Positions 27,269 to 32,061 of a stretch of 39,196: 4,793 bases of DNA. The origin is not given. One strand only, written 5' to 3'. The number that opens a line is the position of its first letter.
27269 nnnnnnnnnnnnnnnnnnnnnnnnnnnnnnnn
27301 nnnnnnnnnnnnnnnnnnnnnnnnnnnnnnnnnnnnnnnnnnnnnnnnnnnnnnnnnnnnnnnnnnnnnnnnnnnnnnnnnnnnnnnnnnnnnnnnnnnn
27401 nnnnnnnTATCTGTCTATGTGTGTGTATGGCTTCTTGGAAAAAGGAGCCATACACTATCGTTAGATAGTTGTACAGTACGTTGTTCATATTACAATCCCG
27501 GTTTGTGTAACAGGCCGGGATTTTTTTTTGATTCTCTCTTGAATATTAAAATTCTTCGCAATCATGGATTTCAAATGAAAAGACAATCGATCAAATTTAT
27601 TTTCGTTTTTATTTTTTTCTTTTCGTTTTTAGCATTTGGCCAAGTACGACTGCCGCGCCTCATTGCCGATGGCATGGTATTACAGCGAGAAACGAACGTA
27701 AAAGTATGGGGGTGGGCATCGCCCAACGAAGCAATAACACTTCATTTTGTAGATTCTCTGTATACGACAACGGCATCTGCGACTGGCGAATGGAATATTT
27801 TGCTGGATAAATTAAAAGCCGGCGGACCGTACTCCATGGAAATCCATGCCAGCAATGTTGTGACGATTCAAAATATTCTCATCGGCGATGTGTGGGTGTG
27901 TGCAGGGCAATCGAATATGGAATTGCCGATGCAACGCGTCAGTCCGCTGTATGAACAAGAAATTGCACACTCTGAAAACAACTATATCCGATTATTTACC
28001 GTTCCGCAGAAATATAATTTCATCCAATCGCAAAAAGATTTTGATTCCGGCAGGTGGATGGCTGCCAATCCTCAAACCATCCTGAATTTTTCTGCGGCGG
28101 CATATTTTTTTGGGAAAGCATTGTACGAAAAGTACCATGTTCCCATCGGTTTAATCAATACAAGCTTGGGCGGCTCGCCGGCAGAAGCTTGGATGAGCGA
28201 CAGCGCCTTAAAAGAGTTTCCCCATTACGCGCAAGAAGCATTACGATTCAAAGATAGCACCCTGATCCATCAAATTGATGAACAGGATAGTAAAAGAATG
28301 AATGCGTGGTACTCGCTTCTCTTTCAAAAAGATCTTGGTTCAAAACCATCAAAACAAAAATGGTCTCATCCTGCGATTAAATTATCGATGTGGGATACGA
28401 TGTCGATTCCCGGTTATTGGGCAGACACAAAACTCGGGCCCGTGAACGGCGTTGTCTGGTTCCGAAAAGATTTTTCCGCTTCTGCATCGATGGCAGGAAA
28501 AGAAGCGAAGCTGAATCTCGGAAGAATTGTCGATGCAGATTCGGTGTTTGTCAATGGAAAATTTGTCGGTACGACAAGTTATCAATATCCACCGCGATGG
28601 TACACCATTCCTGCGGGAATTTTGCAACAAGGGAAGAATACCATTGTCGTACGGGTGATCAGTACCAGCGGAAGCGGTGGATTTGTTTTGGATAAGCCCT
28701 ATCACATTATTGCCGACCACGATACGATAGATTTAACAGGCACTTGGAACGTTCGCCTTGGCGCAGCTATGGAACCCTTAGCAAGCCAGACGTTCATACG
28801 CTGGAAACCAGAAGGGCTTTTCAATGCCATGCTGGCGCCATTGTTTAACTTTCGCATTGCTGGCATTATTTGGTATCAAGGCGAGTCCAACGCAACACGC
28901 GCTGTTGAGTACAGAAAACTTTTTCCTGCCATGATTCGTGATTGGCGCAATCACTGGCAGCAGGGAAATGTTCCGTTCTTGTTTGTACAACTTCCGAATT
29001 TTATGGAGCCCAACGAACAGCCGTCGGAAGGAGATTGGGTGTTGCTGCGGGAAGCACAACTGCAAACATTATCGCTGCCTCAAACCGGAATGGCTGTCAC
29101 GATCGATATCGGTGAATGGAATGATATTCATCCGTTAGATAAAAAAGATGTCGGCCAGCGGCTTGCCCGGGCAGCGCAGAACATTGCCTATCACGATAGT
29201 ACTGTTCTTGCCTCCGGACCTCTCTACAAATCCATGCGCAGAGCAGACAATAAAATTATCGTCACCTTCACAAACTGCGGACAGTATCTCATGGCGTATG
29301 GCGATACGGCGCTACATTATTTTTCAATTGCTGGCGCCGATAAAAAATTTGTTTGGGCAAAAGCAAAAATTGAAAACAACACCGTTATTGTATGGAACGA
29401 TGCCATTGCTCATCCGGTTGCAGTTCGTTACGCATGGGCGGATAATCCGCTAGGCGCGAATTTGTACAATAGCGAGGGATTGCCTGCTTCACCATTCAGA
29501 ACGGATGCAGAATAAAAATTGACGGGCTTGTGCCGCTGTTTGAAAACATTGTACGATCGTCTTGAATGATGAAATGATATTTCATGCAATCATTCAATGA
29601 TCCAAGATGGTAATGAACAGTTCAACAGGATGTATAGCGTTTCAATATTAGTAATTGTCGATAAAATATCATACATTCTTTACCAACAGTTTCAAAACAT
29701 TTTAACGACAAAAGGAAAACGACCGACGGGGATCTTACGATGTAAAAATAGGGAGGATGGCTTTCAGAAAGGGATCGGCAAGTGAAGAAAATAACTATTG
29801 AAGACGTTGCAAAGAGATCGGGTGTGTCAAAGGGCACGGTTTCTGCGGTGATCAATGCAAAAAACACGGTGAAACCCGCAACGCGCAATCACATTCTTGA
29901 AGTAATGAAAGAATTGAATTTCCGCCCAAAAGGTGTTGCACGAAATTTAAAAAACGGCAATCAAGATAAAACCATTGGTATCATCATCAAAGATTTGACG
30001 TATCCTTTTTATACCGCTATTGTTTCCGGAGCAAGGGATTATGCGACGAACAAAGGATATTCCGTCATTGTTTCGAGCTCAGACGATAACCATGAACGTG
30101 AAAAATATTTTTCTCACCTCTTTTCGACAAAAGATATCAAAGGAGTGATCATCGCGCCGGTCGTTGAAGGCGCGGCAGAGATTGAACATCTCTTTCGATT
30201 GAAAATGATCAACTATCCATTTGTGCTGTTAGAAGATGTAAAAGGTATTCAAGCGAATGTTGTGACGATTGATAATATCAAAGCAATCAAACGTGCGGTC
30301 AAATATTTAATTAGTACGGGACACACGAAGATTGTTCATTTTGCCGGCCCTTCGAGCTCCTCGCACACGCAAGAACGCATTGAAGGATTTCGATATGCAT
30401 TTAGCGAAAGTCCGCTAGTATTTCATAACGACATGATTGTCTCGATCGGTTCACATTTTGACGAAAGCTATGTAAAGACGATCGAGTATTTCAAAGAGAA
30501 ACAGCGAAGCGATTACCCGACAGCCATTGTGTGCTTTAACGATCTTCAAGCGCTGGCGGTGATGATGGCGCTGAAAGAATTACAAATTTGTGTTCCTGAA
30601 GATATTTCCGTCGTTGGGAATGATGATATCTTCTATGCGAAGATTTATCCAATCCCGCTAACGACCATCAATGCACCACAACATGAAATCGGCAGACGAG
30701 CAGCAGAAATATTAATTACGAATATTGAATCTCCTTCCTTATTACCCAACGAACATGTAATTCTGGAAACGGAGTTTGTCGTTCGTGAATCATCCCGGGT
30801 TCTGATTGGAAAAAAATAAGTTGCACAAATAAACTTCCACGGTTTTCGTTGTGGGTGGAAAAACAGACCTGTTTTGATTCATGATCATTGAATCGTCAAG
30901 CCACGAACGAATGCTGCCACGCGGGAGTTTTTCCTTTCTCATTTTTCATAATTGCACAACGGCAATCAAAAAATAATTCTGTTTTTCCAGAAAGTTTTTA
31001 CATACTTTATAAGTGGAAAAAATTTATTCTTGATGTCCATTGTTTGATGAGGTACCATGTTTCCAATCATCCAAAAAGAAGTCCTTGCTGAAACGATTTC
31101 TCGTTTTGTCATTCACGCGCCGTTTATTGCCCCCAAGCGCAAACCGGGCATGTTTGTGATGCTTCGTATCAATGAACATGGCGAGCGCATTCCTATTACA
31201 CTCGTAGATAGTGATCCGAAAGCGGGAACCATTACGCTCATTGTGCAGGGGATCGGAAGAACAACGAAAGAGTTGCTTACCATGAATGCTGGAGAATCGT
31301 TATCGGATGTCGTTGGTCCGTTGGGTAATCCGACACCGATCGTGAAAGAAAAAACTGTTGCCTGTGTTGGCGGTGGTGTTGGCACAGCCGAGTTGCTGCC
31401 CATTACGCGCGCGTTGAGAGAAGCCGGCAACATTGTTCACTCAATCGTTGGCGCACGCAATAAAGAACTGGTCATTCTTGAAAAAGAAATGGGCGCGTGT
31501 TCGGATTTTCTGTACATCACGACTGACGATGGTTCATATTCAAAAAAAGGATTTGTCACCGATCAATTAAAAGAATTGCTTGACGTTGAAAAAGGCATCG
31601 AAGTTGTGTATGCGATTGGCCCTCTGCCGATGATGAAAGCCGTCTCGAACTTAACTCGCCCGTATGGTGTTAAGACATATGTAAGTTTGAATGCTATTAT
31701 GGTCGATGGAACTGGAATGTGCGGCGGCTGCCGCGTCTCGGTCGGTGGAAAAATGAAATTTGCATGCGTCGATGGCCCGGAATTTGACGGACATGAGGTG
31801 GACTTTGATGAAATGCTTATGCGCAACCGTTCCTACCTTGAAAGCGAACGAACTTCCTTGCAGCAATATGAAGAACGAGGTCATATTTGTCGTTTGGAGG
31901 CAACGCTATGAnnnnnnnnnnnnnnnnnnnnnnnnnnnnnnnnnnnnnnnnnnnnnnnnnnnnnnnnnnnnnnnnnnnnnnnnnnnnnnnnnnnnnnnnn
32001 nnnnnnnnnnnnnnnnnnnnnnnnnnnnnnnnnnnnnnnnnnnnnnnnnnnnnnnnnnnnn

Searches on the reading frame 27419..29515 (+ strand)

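Call 11: search_protein_families(library=pfam, proteins=[window:27419-29515:+])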
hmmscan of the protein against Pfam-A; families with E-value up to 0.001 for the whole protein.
window:27419-29515:+ (698 aa): 4 families
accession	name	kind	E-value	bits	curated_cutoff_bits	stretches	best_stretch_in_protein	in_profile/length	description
PF03629.24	SASA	-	4.9e-21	75.8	24.8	2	462-586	98-224/226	Carbohydrate esterase, sialic acid-specific acetylesterase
PF02837.24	Glyco_hydro_2_N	-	9.3e-09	35.9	28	1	323-426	44-145/169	Glycosyl hydrolases family 2, sugar binding domain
PF21467.3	BetaGal_gal-bd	-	0.00016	22.2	27.3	1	346-407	2-62/62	Beta-galactosidase, galactose-binding domain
PF13364.12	BetaGal_ABD2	-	0.00033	21.8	23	0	337-416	28-109/112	Beta-galactosidase second all-beta domain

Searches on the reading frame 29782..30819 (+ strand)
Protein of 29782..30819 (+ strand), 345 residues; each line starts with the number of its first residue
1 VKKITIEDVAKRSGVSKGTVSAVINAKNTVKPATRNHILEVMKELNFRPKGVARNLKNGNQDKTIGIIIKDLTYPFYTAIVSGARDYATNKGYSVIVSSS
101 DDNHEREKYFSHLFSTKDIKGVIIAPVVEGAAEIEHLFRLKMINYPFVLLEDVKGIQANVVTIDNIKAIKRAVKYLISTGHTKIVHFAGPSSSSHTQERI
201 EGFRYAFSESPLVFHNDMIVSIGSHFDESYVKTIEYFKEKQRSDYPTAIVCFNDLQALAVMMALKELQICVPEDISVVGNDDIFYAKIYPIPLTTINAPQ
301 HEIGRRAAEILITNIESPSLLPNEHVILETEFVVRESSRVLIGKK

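Call 6: search_protein_families(library=pfam, proteins=[window:29782-30819:+])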
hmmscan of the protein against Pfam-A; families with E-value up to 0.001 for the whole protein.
window:29782-30819:+ (345 aa): 5 families
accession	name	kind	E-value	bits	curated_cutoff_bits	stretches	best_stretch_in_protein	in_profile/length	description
PF13377.12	Peripla_BP_3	-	1.7e-31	110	26.5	1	173-338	1-167/167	Periplasmic binding protein-like domain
PF00532.27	Peripla_BP_1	-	1.3e-29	104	22.2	1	63-315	2-261/281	Periplasmic binding proteins and sugar binding domain of LacI family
PF00356.27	LacI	-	1.8e-16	60.1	27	1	5-49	1-45/46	Bacterial regulatory proteins, lacI family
PF13407.12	Peripla_BP_4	-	4.6e-13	49.8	35.1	1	65-281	1-217/258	Periplasmic binding protein domain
PF01381.28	HTH_3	-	0.00045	20.6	23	1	2-32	8-38/55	Helix-turn-helix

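Call 12: search_protein_families(library=ncbifam, proteins=[window:29782-30819:+], max_evalue=0.01)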
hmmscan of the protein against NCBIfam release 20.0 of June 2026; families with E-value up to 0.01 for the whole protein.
window:29782-30819:+ (345 aa): 21 families
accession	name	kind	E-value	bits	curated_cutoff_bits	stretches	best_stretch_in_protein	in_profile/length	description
NF047341.1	lactose_RbsR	equivalog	2.1e-58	198.2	382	1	2-339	1-329/331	ribose utilization transcriptional repressor RbsR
NF007979.0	PRK10703.1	equivalog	1.6e-53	182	501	1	5-337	3-330/341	HTH-type transcriptional repressor PurR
NF008269.0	PRK11041.1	equivalog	2.9e-53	181.1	436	1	3-340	9-339/342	DNA-binding transcriptional regulator CytR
NF007743.0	PRK10423.1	equivalog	5.1e-51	173.7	531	1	5-337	3-329/330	ribose operon transcriptional repressor RbsR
TIGR01481.1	ccpA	equivalog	7.4e-51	173.5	442.35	1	3-339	2-330/330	catabolite control protein A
NF007075.0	PRK09526.1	subfamily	1.3e-50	172.3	340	1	1-339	3-332/358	LacI family DNA-binding transcriptional regulator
NF007449.0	PRK10014.1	subfamily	1.4e-44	152.6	310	1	2-327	5-334/342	Mal regulon transcriptional regulator MalI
NF007706.0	PRK10401.1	equivalog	1.6e-37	129.6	555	1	4-316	2-308/346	HTH-type transcriptional regulator GalS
NF008002.0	PRK10727.1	equivalog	8.6e-37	127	557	1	5-336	3-327/341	HTH-type transcriptional regulator GalR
NF051853.1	TransRegUriRCory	equivalog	1.4e-35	123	550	1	5-339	2-325/327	transcriptional regulator UriR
NF052440.1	TransRegGNTRPSEAE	equivalog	5.6e-35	121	400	1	3-338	5-333/333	HTH-type transcriptional regulator GntR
NF047913.1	TransRegIdnR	equivalog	1.3e-31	110.1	500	1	2-319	4-313/331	DNA-binding transcriptional regulator IdnR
TIGR02417.1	fruct_sucro_rep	subfamily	1e-30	107.1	389.55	1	5-327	1-319/327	D-fructose-responsive transcription factor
TIGR02405.1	trehalos_R_Ecol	equivalog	8e-29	101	357.35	1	3-318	1-299/311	trehalose operon repressor TreR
NF008452.0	PRK11303.1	equivalog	3e-26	92.4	385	1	5-320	2-313/332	catabolite repressor/activator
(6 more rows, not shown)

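Call 27: find_related_loci(query=window:29782-30819:+, collection=genome_contigs, flank=3000)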
Query window:29782-30819:+ (345 aa) in genome_contigs; peptide patterns used: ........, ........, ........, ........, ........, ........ (x = any residue, [..] = any of these).
253 stretches matched a pattern; 178 encode a relative of the query (tblastn E <= 1e-3); the best 80 are kept; 80 distinct loci.
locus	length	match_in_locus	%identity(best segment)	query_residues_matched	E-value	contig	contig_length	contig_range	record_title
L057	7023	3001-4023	80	1-341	0e+0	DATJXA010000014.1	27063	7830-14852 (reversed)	MAG TPA_asm: Bacteroidota bacterium isolate SMAG_U15114 k141_1890177, whole genome shotgun sequence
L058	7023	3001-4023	80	1-341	0e+0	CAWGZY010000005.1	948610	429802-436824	MAG: uncultured Bacteroidetes bacterium isolate MFD01689.bin.1.50 genome assembly, contig: contig_35140, whole genome sh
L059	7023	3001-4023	81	1-341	0e+0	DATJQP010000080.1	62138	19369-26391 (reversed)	MAG TPA_asm: Bacteroidota bacterium isolate SMAG_U14944 k141_2817254, whole genome shotgun sequence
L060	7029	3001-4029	80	1-343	0e+0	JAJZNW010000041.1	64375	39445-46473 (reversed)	MAG: Bacteroidetes bacterium isolate MAS4.bin38 NODE_280_length_64375_cov_4.940636, whole genome shotgun sequence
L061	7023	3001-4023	80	1-341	0e+0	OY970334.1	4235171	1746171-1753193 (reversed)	MAG: uncultured Bacteroidetes bacterium isolate MFD05512.bin.c.1 genome assembly, chromosome: 1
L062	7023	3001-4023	80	1-341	0e+0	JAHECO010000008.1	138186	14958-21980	MAG: Candidatus Kryptoniota bacterium isolate Ww171 NODE_100_length_138186_cov_4.921704, whole genome shotgun sequence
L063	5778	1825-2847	79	1-341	0e+0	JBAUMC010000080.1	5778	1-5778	MAG: Bacteroidota bacterium isolate MFD05467_ilm_asm_bin20 k127_208959, whole genome shotgun sequence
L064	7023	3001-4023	80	1-341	0e+0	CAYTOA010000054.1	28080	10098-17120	MAG TPA_asm: uncultured Chitinophagaceae bacterium isolate binchicken_co241_368 genome assembly, contig: NODE_1563_lengt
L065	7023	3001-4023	79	1-341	0e+0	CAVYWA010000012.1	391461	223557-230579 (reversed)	MAG: uncultured Bacteroidetes bacterium isolate MFD01476.bin.1.210 genome assembly, contig: contig_23572, whole genome s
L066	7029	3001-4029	80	1-343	0e+0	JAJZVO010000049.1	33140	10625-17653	MAG: Bacteroidetes bacterium isolate SKS5.bin54 NODE_2175_length_33140_cov_2.595099, whole genome shotgun sequence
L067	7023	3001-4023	80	1-341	0e+0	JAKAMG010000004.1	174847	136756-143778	MAG: Bacteroidetes bacterium isolate WY5.bin159 NODE_113_length_174847_cov_16.069900, whole genome shotgun sequence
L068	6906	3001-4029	79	1-343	0e+0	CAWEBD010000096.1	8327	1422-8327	MAG: uncultured Bacteroidetes bacterium isolate MFD01299.bin.2.3 genome assembly, contig: contig_20685, whole genome sho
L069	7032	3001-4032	80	1-344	0e+0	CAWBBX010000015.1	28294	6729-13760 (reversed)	MAG: uncultured Bacteroidetes bacterium isolate MFD02923.bin.2.13 genome assembly, contig: contig_30945, whole genome sh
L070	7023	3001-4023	80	1-341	0e+0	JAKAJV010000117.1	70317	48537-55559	MAG: Bacteroidetes bacterium isolate WY4.bin22 NODE_413_length_70317_cov_2.024134, whole genome shotgun sequence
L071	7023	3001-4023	80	1-341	0e+0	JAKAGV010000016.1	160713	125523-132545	MAG: Bacteroidetes bacterium isolate WY2.bin67 NODE_120_length_160713_cov_16.600389, whole genome shotgun sequence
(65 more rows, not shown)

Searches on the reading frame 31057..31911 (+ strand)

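Call 11: search_protein_families(library=pfam, proteins=[window:31057-31911:+])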
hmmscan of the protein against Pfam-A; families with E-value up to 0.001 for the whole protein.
window:31057-31911:+ (284 aa): 2 families
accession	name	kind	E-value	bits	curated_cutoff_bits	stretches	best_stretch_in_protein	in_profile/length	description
PF10418.14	DHODB_Fe-S_bind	-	9.4e-14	51.3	23.9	1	212-249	1-41/41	Iron-sulfur cluster binding domain of dihydroorotate dehydrogenase B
PF00175.26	NAD_binding_1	-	0.00013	23.1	22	1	104-197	2-108/109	Oxidoreductase NAD-binding domain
